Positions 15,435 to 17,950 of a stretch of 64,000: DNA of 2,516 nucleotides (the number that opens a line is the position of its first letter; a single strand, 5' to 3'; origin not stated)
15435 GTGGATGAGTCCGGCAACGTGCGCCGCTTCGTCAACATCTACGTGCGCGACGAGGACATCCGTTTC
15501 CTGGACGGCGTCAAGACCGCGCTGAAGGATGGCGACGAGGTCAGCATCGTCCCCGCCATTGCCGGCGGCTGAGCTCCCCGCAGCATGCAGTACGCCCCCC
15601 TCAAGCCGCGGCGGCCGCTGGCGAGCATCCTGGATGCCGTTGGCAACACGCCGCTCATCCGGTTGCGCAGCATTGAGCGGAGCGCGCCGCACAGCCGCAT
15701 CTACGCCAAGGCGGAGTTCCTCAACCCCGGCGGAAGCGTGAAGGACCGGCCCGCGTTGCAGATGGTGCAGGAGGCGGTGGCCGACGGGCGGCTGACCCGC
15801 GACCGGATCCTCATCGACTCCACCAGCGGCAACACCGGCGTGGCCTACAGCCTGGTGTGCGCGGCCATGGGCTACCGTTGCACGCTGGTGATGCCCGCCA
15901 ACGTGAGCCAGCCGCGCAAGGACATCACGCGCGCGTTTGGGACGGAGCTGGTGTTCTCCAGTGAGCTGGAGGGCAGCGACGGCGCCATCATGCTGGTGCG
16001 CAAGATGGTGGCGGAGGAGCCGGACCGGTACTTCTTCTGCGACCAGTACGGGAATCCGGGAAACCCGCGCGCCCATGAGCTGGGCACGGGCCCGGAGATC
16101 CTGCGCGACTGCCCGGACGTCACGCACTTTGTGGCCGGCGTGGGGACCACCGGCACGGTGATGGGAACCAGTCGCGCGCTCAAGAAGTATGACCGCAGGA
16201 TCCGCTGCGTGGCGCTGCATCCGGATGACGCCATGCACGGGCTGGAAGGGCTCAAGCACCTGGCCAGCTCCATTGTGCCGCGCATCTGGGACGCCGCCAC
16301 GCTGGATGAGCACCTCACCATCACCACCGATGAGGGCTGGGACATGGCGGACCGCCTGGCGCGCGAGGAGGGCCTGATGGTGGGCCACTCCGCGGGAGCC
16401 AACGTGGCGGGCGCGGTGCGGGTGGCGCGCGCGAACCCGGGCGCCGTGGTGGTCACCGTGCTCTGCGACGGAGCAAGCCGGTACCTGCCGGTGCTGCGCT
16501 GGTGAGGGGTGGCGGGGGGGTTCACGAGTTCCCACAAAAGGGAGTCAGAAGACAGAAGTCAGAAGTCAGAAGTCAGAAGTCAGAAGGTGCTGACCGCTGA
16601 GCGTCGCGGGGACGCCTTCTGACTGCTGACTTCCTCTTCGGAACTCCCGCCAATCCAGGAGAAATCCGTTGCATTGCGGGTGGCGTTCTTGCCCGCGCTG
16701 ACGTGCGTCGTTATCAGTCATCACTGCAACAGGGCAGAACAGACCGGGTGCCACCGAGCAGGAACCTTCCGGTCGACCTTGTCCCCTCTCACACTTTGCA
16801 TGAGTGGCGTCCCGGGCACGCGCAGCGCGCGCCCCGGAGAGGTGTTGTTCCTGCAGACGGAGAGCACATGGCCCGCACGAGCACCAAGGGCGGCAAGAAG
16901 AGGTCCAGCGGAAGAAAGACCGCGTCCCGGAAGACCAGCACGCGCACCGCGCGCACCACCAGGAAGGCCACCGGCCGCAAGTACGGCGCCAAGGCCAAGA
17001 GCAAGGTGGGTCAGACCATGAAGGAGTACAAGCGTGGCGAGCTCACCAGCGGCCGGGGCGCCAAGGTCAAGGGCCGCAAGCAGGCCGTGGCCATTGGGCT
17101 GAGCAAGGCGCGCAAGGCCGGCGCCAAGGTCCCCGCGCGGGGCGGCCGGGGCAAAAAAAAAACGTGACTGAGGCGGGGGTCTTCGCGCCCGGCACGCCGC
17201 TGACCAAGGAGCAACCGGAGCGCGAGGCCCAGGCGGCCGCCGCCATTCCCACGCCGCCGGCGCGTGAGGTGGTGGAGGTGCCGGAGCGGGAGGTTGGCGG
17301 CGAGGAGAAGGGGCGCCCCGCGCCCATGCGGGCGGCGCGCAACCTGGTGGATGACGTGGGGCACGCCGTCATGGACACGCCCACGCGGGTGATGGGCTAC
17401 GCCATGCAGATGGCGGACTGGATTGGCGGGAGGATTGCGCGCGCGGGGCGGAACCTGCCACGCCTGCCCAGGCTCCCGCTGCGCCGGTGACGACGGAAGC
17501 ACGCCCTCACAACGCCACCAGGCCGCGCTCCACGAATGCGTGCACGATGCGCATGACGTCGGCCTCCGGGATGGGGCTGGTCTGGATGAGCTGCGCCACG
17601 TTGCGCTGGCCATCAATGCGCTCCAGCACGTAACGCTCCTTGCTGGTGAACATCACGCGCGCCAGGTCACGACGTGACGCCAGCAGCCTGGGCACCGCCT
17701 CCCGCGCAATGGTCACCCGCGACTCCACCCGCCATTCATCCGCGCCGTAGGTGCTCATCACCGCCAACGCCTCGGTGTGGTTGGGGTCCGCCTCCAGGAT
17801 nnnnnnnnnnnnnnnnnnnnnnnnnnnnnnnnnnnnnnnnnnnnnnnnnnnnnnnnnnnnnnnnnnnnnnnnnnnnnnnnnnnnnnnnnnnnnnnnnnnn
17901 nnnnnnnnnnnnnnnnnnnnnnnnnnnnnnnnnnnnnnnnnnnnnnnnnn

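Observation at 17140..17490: A10 slippery run (A_AAA_AAA) at the 3' end of a Lys-rich basic protein gene would fuse it by -1 frameshift to a downstream ORF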

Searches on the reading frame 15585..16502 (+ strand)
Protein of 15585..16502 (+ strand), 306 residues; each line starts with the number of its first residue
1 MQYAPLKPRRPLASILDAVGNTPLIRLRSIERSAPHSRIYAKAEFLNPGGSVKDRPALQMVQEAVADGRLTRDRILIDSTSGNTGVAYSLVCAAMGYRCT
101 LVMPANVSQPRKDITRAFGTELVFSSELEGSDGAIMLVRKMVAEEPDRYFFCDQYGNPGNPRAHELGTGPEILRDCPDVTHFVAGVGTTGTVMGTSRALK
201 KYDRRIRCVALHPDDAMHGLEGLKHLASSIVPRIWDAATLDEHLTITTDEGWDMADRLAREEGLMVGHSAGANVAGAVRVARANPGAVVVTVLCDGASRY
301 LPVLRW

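Call 3: search_protein_families(library=pfam, proteins=[window:15585-16502:+], max_evalue=1)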
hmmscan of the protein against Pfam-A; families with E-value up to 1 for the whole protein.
window:15585-16502:+ (306 aa): 1 family
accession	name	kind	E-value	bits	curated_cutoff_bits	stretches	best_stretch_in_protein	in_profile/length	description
PF00291.31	PALP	-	2e-63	214.9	35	1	15-295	1-295/295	Pyridoxal-phosphate dependent enzyme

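Call 50: find_related_loci(query=window:15585-16502:+, collection=metagenome_contigs, flank=3500)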
Query window:15585-16502:+ (306 aa) in metagenome_contigs; peptide patterns used: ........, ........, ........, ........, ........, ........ (x = any residue, [..] = any of these).
220 stretches matched a pattern; 50 encode a relative of the query (tblastn E <= 1e-3); 50 distinct loci.
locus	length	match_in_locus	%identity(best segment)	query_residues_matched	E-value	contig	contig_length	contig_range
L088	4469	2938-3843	64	10-306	1e-130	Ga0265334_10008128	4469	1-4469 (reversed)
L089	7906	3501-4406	64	10-306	3e-127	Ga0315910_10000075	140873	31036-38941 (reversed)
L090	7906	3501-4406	63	10-306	2e-125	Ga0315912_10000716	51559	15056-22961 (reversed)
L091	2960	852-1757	61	10-306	5e-129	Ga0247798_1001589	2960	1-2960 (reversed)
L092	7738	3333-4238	61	10-306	5e-124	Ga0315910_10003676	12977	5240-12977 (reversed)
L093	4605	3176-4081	61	10-306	4e-125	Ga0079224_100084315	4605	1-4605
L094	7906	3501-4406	61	10-306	5e-123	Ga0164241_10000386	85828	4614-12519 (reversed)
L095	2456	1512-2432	62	5-306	2e-128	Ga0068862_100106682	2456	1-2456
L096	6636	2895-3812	61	6-306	3e-122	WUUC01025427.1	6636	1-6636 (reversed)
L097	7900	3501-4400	61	12-306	1e-120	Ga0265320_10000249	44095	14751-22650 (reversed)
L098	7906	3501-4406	62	10-306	2e-119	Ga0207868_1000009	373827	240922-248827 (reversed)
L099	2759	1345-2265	59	5-306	8e-123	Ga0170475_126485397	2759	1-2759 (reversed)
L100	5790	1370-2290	59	5-306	3e-116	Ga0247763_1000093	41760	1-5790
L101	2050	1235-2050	64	10-280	4e-121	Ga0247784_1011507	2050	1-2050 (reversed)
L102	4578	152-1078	58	4-306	3e-113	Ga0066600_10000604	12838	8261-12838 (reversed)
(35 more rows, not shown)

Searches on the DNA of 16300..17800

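Call 29: search_rna_families(source=window, start=16300, end=17800, threshold=evalue, max_evalue=1)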
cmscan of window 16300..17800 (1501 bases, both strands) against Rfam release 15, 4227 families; matches with E-value up to 1: 4.
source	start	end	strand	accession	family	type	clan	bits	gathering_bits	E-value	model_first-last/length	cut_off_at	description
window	16558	16643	+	RF02006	mir-1253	Gene; miRNA;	-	22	103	0.21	1-94/94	no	mir-1253 microRNA precursor family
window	16564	16639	-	RF04029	mir-8521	Gene; miRNA;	-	21.8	80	0.12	1-68/68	no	mir-8521 microRNA precursor family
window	16689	16729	-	RF00610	SNORD110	Gene; snRNA; snoRNA; CD-box;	CL00076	19.9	64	0.66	1-71/71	no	Small nucleolar RNA SNORD110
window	16555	16644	+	RF00781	mir-505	Gene; miRNA;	-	19.6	60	0.55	1-83/83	no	mir-505 microRNA precursor family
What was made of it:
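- Tried and rejected: No known RNA family was found (call 29).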
